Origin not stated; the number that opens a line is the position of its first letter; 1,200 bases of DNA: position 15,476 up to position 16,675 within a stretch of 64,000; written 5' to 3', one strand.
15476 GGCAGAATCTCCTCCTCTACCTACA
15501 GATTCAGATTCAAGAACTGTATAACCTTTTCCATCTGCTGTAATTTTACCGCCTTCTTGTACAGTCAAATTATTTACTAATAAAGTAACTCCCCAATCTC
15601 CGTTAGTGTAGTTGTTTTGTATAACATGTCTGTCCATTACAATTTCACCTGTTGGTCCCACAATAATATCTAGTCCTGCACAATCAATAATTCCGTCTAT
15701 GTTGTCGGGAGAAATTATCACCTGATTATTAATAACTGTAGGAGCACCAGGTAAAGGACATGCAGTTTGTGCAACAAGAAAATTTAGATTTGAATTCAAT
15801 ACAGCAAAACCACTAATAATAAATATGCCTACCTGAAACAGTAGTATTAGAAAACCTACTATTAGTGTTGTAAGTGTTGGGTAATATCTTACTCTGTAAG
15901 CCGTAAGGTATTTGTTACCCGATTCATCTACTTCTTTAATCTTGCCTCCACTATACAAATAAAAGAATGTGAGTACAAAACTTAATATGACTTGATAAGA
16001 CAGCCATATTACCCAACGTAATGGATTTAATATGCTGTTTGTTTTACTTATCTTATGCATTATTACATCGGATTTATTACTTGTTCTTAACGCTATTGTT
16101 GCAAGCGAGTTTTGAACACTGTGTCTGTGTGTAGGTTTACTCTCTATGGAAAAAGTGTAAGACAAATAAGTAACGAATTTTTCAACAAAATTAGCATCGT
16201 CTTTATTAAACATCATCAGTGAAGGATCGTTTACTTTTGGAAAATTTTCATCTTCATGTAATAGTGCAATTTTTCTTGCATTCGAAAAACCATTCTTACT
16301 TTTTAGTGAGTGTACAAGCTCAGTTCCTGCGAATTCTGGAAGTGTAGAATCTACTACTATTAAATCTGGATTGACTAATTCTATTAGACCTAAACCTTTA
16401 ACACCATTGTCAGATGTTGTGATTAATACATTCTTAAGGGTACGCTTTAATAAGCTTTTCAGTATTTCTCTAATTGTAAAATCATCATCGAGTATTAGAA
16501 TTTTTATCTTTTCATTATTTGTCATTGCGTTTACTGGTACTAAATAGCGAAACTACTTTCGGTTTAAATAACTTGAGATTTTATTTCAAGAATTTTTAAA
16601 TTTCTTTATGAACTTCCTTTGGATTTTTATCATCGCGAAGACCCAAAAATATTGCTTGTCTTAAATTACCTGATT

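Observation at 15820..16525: Response-regulator receiver domain fused in-frame to a 4672-aa transmembrane giant surface protein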

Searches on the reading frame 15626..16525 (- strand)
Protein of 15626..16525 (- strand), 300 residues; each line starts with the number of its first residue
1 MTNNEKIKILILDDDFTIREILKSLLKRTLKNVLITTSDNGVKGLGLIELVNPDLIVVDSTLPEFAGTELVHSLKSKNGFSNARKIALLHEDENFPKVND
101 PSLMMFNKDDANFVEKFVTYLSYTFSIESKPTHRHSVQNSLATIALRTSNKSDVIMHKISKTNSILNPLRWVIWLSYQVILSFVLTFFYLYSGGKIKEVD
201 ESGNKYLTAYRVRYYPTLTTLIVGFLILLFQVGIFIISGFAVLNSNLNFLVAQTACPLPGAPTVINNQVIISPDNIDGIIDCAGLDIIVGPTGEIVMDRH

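Call 5: search_protein_families(library=pfam, proteins=[window:15626-16525:-], max_evalue=0.01)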
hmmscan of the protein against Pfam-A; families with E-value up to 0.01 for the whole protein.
window:15626-16525:- (300 aa): 1 family
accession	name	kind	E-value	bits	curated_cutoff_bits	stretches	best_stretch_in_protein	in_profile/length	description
PF00072.30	Response_reg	-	3.3e-09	37.3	30.2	1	9-78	1-68/111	Response regulator receiver domain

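Call 12: find_homologous_proteins(query=window:15716-16525:-, max_evalue=0.001)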
Query window:15716-16525:-: 1018 candidates shared short words with the query, none scored E <= 0.001.

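Call 14: find_related_loci(query=window:15716-16525:-, collection=genome_contigs, flank=10000)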
Query window:15716-16525:- (270 aa) in genome_contigs; peptide patterns used: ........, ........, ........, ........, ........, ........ (x = any residue, [..] = any of these).
232 stretches matched a pattern, but none encodes a relative of the query by tblastn (E <= 1e-3).

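Call 18: search_protein_representatives(protein=window:15716-16525:-)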
Query: 270 residues. Proteins with E-value up to 0.001 (for the whole library): 5269; up to 1e-10: 210; up to 1e-30: 10. The best 150 are listed.
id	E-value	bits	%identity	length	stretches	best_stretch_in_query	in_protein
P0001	3.0e-111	387.3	62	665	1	2-270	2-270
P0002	1.2e-110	385.3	65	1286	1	2-270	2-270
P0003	3.2e-39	151.4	43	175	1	5-168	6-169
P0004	4.9e-36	140.9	38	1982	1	8-252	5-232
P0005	1.4e-33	132.8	37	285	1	8-251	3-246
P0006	2.1e-33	132.3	36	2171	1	8-244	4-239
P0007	3.2e-33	131.7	32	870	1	4-253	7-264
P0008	5.7e-33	130.9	34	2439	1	5-248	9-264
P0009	2.8e-32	128.6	39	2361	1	9-250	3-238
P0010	3.7e-31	124.9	30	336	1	8-253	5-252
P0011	1.2e-30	123.3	34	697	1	4-250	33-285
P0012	2.6e-30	122.2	39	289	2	8-170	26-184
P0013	3.3e-30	121.8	36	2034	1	8-246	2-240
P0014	4.0e-30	121.6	35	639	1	8-244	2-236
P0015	4.3e-30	121.5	36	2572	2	8-252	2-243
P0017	1.2e-29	120.0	34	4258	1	4-252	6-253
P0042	1.1e-25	107.0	30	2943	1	8-259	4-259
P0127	5.9e-17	78.4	30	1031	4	7-84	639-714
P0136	8.8e-16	74.6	31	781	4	4-78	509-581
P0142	2.3e-15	73.2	27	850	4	4-86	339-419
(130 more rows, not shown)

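Call 23: list_cluster_members(proteins=[P0001, P0002, P0004, P0006, P0008, P0009, P0013, P0015, P0017, P0042])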
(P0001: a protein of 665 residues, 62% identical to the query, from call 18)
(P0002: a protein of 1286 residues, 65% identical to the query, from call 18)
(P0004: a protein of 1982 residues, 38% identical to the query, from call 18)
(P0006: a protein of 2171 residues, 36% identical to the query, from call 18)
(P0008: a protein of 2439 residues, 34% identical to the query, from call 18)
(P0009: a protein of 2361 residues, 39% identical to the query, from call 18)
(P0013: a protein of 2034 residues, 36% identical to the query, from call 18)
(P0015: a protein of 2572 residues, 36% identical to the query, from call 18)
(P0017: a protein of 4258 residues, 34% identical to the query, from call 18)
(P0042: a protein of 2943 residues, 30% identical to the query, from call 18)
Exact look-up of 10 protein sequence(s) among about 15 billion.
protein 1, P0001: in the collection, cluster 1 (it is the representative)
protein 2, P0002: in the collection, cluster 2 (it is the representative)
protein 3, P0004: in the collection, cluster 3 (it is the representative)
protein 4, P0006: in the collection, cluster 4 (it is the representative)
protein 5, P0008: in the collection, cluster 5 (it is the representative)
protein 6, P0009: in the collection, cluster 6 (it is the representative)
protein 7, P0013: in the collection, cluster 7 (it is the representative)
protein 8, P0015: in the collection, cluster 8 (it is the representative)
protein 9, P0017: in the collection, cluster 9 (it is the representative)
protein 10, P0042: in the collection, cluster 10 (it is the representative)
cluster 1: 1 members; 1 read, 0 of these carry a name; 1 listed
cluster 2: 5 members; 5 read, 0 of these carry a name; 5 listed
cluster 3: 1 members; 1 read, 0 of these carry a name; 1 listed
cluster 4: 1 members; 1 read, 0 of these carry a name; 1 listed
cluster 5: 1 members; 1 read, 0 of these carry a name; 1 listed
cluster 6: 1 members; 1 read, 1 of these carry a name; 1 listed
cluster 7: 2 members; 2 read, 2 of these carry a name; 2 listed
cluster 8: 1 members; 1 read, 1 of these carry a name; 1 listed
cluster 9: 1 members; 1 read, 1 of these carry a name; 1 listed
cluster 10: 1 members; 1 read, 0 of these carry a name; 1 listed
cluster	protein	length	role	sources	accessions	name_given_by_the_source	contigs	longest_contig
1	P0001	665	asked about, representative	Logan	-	-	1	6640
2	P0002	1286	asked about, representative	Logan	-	-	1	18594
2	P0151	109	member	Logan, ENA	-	-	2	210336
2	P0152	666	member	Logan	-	-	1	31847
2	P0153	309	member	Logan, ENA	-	-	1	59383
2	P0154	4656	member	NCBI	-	-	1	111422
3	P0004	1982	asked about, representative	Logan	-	-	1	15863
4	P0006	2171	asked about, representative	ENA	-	-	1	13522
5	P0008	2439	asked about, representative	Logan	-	-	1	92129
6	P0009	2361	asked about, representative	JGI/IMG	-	CheY-like chemotaxis protein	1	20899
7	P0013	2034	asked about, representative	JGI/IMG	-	CheY-like chemotaxis protein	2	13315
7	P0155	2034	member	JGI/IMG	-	CheY-like chemotaxis protein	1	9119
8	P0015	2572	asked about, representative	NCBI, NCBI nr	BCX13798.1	MAG: hypothetical protein KatS3mg085_330 [Candidatus Dojkabacteria bacterium]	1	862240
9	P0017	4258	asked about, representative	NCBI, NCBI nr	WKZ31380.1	MAG: tandem-95 repeat protein [Candidatus Dojkabacteria bacterium]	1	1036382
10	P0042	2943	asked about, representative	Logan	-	-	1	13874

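Call 33: search_protein_families(library=ncbifam, proteins=[window:15626-16525:-], max_evalue=0.01)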
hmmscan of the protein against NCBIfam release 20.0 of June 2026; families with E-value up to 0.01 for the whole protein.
window:15626-16525:- (300 aa): 44 families (the best 25 are shown)
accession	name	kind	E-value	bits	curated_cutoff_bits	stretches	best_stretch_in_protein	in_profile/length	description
NF045505.1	RR_RssB_Pseudo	equivalog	1.2e-09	37.8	700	1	3-78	2-75/394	two-component system response regulator RssB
NF007935.0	PRK10651.1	equivalog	3.3e-09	36.2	250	1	1-78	1-78/216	two-component system response regulator NarL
NF001965.0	PRK00742.1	subfamily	6.2e-09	35.5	293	1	5-76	2-73/357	chemotaxis-specific protein-glutamate methyltransferase CheB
NF008677.0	PRK11697.1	equivalog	1.3e-08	34.5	246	1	7-76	2-71/238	two-component system response regulator BtsR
NF007969.0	PRK10693.1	equivalog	2.3e-08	33.5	329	1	8-78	9-77/337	two-component system response regulator RssB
TIGR02875.1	spore_0_A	equivalog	3.2e-07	29.9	200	1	5-79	1-75/262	sporulation transcription factor Spo0A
NF045717.1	DVU0259_DivK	exception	4.2e-07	30.2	160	1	8-83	4-77/117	DVU0259 family response regulator domain-containing protein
TIGR02154.1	PhoB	equivalog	1.6e-06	27.6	296.2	1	7-82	3-76/226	phosphate regulon transcriptional regulator PhoB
NF009206.0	PRK12555.1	subfamily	1.9e-06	27.1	342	1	7-74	1-68/340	chemotaxis-specific protein-glutamate methyltransferase CheB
NF040534.1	resp_reg_YycF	equivalog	2.9e-06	26.7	340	1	8-79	2-71/231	response regulator YycF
NF041733.1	resp_reg_CseB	equivalog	4.9e-06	26.1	350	1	8-76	2-68/228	two-component system response regulator CseB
NF045944.1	ResRegRpaBCyano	equivalog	5.8e-06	25.8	330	1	10-77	1-66/229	response regulator transcription factor RpaB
NF011896.0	PRK15369.1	equivalog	6.5e-06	25.9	242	1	6-77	3-74/211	two component system response regulator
NF040689.1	MtrAB_MtrA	equivalog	6.6e-06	25.6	300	1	9-78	1-68/219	MtrAB system response regulator MtrA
NF007901.0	PRK10610.1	equivalog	1.8e-05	24.9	189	1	4-82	3-80/129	chemotaxis response regulator CheY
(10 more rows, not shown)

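Call 40: predict_structure(alignment_id=A1)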
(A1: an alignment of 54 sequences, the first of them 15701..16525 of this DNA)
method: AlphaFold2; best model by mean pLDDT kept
length: 275 residues; sequences in the alignment: 54
mean_pLDDT: 87.3   pTM: 0.81
mean pLDDT of the five models: 87.3, 86.6, 85.6, 85.1, 84.2
residues with pLDDT >= 90: 179; 70-90: 59; 50-70: 30; < 50: 7
segments of 3 or more residues with pLDDT < 50: 266-268
pLDDT, mean of each block of 10 residues (from residue 1): 79 95 95 94 94 96 88 85 91 81 94 97 93 95 97 94 86 95 94 70 81 89 96 97 82 62 52 54
secondary structure, 60 per line:
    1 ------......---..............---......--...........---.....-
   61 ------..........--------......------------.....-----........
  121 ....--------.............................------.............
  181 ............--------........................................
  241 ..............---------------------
elements in order: E7-12 H16-29 E33-38 H41-51 E55-59 H67-76 E85-90 E103-107 H113-124 H133-161 H168-192 H201-254

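Call 45: fold_search(model_id=the predicted structure, library=pdb)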
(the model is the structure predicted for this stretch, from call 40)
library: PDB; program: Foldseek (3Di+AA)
matches with E <= 10: 1265; with E <= 0.001: 247
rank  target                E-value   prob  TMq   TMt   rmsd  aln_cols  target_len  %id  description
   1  8p6f_A                4.1e-06  1.00  0.28  0.16  20.4       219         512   20  Crystal structure of PorX-Fj (released 2024-04-03)
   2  8ted_B                5.8e-06  1.00  0.28  0.16  19.9       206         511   20  PorX primitive orthorhombic crystal form (released 2024-04-17)
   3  8p6f_B                6.1e-06  1.00  0.28  0.16  20.8       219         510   21  Crystal structure of PorX-Fj (released 2024-04-03)
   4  8ted_A                6.9e-06  1.00  0.28  0.16  20.6       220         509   20  PorX primitive orthorhombic crystal form (released 2024-04-17)
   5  8tff_A                7.3e-06  1.00  0.28  0.16  20.5       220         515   20  PorX with BeF3 phosphate analog (released 2024-04-17)
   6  8thp_B                1.4e-05  1.00  0.28  0.16  22.5       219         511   20  PorX phosphatase null mutant (T271V) (released 2024-04-17)
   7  9dvt_R                1.4e-05  1.00  0.37  0.43  15.2       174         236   20  Cryo-EM structure of RpaA bound to PkaiBC DNA and the CTD of the alpha subunit of RNAP from the cyanobacterium Synecho (released 2025-10-15)
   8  8tff_B                1.5e-05  1.00  0.28  0.16  19.9       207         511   20  PorX with BeF3 phosphate analog (released 2024-04-17)
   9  8thp_A                1.8e-05  1.00  0.28  0.16  21.1       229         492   18  PorX phosphatase null mutant (T271V) (released 2024-04-17)
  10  3cu5_A                2.0e-05  1.00  0.37  0.76   2.6       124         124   17  Crystal structure of a two component transcriptional regulator AraC from Clostridium phytofermentans ISDg (released 2008-05-06)
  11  6xvu_C                2.0e-05  1.00  0.39  0.72   5.2       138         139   17  Bacteriophytochrome response regulator from Deinococcus radiodurans (released 2021-06-30)
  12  1i3c_B                2.0e-05  1.00  0.39  0.72   5.3       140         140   16  RESPONSE REGULATOR FOR CYANOBACTERIAL PHYTOCHROME, RCP1 (released 2002-03-06)
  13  1jlk_A                2.1e-05  1.00  0.39  0.72   5.3       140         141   16  Crystal structure of the Mn(2+)-bound form of response regulator Rcp1 (released 2002-03-13)
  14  4kfc_B                2.1e-05  1.00  0.35  0.42   4.9       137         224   18  Crystal structure of a hyperactive mutant of response regulator KdpE complexed to its promoter DNA (released 2014-02-19)
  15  8tef_A                2.1e-05  1.00  0.33  0.19  21.1       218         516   19  PorX primitive monoclinic crystal form (released 2024-04-17)
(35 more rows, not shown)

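Call 51: search_protein_families(library=pfam, proteins=[P0127, P0136, P0142, P0017, P0015], max_evalue=0.001)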
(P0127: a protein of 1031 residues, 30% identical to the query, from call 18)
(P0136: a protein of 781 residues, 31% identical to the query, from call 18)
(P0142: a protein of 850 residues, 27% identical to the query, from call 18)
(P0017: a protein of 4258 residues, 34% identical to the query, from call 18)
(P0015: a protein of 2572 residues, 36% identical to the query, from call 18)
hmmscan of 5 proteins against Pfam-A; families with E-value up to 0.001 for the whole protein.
P0127 (1031 aa): 6 families
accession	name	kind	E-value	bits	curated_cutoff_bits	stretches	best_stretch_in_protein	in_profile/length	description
PF00072.30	Response_reg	-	1.1e-91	302.9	30.2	4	521-628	1-109/111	Response regulator receiver domain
PF02518.31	HATPase_c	-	1.1e-30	106.7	26.4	1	378-493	2-110/111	Histidine kinase-, DNA gyrase B-, and HSP90-like ATPase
PF00512.31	HisKA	-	4.1e-21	75.2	26.9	1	263-331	1-66/66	His Kinase A (phospho-acceptor) domain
PF13185.12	GAF_2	-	3.9e-06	27.5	28.6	1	127-241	22-135/136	GAF domain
PF01590.32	GAF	-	0.00032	21.7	22.4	1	127-238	21-130/133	GAF domain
PF22614.2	Slo-like_RCK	-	0.00097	19.2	24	0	699-748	19-69/119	Calcium-activated potassium channel slowpoke-like RCK domain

P0136 (781 aa): 5 families
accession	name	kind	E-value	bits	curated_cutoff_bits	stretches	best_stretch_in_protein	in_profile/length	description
PF00072.30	Response_reg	-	1.6e-90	299.2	30.2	4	664-775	1-110/111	Response regulator receiver domain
PF02518.31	HATPase_c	-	2.5e-29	102.4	26.4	1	125-234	2-110/111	Histidine kinase-, DNA gyrase B-, and HSP90-like ATPase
PF00512.31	HisKA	-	6.4e-18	65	26.9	1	12-79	2-66/66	His Kinase A (phospho-acceptor) domain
PF06490.17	FleQ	-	9e-07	29.6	22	0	664-746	2-80/108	Flagellar regulatory protein FleQ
PF23198.2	PDE8A_N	-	3.1e-05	24.3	29.6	0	260-339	12-92/147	PDE8A-like, N-terminal domain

P0142 (850 aa): 7 families
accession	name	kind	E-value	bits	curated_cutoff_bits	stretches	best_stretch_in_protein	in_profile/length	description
PF00072.30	Response_reg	-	8.1e-92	303.3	30.2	4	344-449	1-107/111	Response regulator receiver domain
PF02518.31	HATPase_c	-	1.5e-31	109.6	26.4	1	203-316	2-110/111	Histidine kinase-, DNA gyrase B-, and HSP90-like ATPase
PF00512.31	HisKA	-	7e-21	74.5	26.9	1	88-156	1-66/66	His Kinase A (phospho-acceptor) domain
PF20161.5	VpsR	-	4e-06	27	23.7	0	339-452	8-120/121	VpsR domain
PF22614.2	Slo-like_RCK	-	6.1e-06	26.3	24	0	522-573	19-72/119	Calcium-activated potassium channel slowpoke-like RCK domain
PF23198.2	PDE8A_N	-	8.9e-06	26.1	29.6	0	726-811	17-103/147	PDE8A-like, N-terminal domain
PF13589.12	HATPase_c_3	-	0.00014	22.4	25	1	207-332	3-123/137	Histidine kinase-, DNA gyrase B-, and HSP90-like ATPase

P0017 (4258 aa): 10 families
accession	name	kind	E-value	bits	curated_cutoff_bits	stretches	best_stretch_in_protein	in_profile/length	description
PF17963.7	Big_9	-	5.2e-34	117.4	23.6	3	3627-3718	1-88/89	Bacterial Ig domain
PF13229.12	Beta_helix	-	5.8e-29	101.2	25.9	5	2680-2834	12-150/158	Right handed beta helix region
PF17803.7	Cadherin_4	-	1.3e-13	51.6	25.1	1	3813-3878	1-68/71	Bacterial cadherin-like domain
PF17892.7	Cadherin_5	-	1.9e-11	44.1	26.5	1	3730-3806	10-85/98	Cadherin-like domain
PF13620.12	CarboxypepD_reg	-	3.4e-10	40.6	32.3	1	3997-4051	4-58/82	Carboxypeptidase regulatory-like domain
PF05048.19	NosD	-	7.2e-10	39.1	23.6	2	1315-1504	16-173/212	Periplasmic copper-binding protein (NosD)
PF00072.30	Response_reg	-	1.4e-08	35.3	30.2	1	11-117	1-100/111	Response regulator receiver domain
PF17210.9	SdrD_B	-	5.6e-05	23.7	29.7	0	2160-2212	6-51/112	SdrD B-like domain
PF13715.12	CarbopepD_reg_2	-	0.00025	21.5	32.2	0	4168-4219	4-51/88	CarboxypepD_reg-like domain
PF11974.14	bMG3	-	0.00031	21.1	34.9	0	4004-4037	24-57/103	Bacterial alpha-2-macroglobulin MG3 domain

P0015 (2572 aa): 3 families
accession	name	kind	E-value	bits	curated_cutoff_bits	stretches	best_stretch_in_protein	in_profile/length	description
PF00072.30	Response_reg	-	6.7e-07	29.9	30.2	1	3-86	1-78/111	Response regulator receiver domain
PF08308.17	PEGA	-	3.5e-06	27.3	20.8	1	2388-2420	34-66/71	PEGA domain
PF13620.12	CarboxypepD_reg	-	6.9e-05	23.6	32.3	1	2337-2420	4-80/82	Carboxypeptidase regulatory-like domain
